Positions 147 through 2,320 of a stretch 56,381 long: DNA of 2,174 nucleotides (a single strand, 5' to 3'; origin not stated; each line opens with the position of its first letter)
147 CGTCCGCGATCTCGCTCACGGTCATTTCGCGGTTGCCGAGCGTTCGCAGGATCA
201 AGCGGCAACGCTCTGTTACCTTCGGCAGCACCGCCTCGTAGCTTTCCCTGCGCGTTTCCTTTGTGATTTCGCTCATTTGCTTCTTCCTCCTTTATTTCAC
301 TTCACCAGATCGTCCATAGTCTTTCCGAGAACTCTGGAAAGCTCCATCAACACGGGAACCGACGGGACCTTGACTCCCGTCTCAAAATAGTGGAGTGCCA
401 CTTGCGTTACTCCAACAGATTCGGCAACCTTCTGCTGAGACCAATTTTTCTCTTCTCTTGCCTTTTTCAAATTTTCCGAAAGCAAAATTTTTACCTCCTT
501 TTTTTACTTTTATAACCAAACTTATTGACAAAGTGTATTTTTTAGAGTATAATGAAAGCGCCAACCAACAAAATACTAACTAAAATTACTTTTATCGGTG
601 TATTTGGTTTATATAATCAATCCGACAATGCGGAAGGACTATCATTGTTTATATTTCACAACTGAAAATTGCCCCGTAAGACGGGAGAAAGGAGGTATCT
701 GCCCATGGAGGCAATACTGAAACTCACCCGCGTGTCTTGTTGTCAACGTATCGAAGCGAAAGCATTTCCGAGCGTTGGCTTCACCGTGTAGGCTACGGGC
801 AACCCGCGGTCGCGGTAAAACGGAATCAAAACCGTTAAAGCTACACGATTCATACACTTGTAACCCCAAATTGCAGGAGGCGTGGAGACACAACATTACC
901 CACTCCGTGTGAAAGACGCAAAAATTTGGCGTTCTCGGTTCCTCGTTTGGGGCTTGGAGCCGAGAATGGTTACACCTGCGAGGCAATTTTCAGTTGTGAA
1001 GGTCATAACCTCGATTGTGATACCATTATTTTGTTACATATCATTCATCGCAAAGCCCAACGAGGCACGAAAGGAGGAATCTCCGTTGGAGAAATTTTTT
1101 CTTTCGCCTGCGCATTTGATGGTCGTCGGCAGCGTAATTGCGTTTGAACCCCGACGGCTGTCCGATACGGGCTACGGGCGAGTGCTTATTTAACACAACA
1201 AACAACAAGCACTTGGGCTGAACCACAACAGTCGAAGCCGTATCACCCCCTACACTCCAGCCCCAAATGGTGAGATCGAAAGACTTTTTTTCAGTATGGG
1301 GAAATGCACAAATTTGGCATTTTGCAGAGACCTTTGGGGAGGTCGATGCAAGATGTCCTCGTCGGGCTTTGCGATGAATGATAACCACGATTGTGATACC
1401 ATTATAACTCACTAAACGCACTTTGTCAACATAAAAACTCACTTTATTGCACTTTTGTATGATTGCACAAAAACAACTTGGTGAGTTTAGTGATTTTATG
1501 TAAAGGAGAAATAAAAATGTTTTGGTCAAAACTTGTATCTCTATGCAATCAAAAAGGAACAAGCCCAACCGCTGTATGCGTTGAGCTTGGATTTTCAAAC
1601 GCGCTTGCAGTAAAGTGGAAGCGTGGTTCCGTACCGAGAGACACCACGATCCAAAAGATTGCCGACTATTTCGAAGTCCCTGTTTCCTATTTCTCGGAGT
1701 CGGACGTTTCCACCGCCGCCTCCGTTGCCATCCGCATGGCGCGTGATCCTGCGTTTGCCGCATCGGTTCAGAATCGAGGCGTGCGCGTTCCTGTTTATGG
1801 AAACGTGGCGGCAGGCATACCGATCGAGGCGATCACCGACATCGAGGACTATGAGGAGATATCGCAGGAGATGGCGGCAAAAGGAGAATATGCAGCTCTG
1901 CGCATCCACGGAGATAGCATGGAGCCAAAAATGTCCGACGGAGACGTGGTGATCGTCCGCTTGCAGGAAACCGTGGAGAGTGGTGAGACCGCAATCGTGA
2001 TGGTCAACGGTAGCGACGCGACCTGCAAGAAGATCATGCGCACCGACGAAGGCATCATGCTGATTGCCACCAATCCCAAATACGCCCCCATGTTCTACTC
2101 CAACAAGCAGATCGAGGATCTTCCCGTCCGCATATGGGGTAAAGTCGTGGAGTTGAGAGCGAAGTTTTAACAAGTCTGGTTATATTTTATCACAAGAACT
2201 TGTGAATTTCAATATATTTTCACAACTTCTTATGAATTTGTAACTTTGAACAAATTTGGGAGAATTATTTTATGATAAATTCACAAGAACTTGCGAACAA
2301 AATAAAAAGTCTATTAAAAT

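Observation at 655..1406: Tandem pair of about 345-nt structured RNA-like elements inside the phage immunity switch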

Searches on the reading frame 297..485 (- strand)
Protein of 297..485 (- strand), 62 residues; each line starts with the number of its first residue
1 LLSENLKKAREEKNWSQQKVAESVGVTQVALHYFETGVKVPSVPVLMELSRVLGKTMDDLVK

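Call 22: find_encoding_contigs(protein=window:297-485:-, flank=6000, max_places=10)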
Protein window:297-485:- (62 aa): 1 contig read that carries it; 1 place shown.
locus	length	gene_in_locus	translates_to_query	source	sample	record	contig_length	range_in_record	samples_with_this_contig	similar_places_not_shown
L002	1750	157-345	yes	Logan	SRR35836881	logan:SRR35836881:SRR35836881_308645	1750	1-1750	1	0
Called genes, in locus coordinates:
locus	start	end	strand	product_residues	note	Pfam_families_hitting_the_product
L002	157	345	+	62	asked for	PF13560:HTH_31, PF12844:HTH_19, PF01381:HTH_3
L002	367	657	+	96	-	-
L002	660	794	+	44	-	-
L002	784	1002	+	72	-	-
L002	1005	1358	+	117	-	PF22083:I-HmuI_NUMOD-like (weak)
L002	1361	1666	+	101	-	-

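Call 78: search_protein_families(library=pfam, proteins=[window:297-485:-], max_evalue=0.001)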
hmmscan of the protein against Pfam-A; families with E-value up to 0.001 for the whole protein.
window:297-485:- (62 aa): 4 families
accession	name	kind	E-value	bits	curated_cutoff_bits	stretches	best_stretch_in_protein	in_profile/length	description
PF01381.28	HTH_3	-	1.4e-14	54.2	23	1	6-60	1-55/55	Helix-turn-helix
PF13560.12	HTH_31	-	2.3e-09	37.8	27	1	4-54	4-55/64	Helix-turn-helix domain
PF12844.13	HTH_19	-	3.7e-08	33.6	30.2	1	4-54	2-52/64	Helix-turn-helix domain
PF13443.12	HTH_26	-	5.8e-05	23.7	22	1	5-61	1-58/63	Cro/C1-type HTH DNA-binding domain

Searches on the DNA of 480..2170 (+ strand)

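Call 4: search_rna_families(source=window, start=480, end=1520, threshold=evalue, max_evalue=10, show_alignments=3)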
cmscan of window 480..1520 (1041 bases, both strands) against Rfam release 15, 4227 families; matches with E-value up to 10: 8.
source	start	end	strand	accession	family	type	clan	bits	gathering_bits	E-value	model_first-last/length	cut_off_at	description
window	1453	1519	+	RF02980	freshwater-2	Cis-reg;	-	19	49.9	3.3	1-84/84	no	freshwater-2 RNA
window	1454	1520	+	RF01605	plasmodium_snoR30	Gene; snRNA; snoRNA; CD-box;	-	18.6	43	9.2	1-66/74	3'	small nucleolar RNA snoR30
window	1315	1359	+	RF04066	mir-1256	Gene; miRNA;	-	16.5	70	3.6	1-70/70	no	mir-1256 microRNA precursor family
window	602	658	-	RF01410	BsrC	Gene; sRNA;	-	15.5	38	8.2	1-87/87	no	BsrC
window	1090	1107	+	RF00489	ctRNA_p42d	Gene; antisense;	-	15.4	50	4.7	1-46/46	no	ctRNA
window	1192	1354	+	RF02986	FuFi-1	Gene; sRNA;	-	12.4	59.6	6.1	1-175/175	no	FuFi-1 RNA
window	544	664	+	RF02577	tsr24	Gene; sRNA;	-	11.8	50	6.7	1-238/238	no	S. aureus tsr24 small RNA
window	670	756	+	RF02207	WT1-AS_5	Gene; lncRNA;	-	11.2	80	8.4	1-79/79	no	WT1 antisense RNA conserved region 5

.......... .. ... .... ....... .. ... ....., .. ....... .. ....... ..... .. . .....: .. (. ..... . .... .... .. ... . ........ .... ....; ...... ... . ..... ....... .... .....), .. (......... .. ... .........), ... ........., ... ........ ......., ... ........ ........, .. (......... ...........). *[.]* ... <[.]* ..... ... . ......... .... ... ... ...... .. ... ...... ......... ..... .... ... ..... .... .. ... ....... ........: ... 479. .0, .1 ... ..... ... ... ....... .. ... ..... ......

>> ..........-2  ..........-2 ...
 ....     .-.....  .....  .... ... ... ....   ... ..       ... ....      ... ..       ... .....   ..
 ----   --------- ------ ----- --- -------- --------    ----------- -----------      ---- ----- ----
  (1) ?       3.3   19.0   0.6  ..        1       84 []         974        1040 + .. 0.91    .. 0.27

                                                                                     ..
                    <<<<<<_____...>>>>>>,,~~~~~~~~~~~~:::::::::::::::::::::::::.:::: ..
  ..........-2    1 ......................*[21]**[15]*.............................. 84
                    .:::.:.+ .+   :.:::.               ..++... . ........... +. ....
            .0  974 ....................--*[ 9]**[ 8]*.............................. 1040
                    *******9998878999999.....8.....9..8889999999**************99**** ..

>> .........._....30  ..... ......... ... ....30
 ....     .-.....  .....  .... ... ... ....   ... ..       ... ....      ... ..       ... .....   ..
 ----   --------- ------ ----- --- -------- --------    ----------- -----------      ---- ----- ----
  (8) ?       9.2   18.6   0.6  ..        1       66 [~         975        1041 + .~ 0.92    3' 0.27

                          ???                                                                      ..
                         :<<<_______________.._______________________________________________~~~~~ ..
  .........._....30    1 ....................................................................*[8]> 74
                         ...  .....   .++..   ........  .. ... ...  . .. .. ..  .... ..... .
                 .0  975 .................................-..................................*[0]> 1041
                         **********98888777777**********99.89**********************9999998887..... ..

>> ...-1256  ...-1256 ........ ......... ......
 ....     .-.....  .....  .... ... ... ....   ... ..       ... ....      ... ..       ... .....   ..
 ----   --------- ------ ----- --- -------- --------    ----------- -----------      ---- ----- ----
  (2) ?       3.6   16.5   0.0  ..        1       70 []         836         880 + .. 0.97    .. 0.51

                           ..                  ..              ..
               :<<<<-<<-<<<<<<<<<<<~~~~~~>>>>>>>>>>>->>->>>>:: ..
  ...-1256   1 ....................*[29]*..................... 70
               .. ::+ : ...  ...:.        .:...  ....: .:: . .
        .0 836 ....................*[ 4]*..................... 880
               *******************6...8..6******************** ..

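Call 11: search_dna_similar(query=window:500-1500:+, collection=phages, mode=distant, max_rows=30)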
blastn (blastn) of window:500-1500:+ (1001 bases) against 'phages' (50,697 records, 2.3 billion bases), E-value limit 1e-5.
No match.

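Call 63: search_dna_similar(query=L032:3003-4000:+, collection=phages, mode=distant, max_evalue=0.01)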
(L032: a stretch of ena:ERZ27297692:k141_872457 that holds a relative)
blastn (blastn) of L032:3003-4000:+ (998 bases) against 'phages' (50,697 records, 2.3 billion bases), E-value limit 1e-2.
No match.

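Call 101: search_rna_families(sources=[L050, L069, L032, L038, L059, L029], threshold=gathering)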
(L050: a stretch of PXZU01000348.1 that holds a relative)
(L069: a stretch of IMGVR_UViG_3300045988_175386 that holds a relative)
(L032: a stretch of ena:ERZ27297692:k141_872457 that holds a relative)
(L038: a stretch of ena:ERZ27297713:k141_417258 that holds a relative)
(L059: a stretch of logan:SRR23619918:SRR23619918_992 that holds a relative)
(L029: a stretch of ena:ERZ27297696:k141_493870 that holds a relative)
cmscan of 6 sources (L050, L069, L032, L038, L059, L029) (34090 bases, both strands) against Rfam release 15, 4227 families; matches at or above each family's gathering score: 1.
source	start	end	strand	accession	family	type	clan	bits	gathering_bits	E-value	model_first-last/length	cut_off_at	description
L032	7848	7920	-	RF00005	tRNA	Gene; tRNA;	CL00001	53.1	29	7.3e-09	1-71/71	no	tRNA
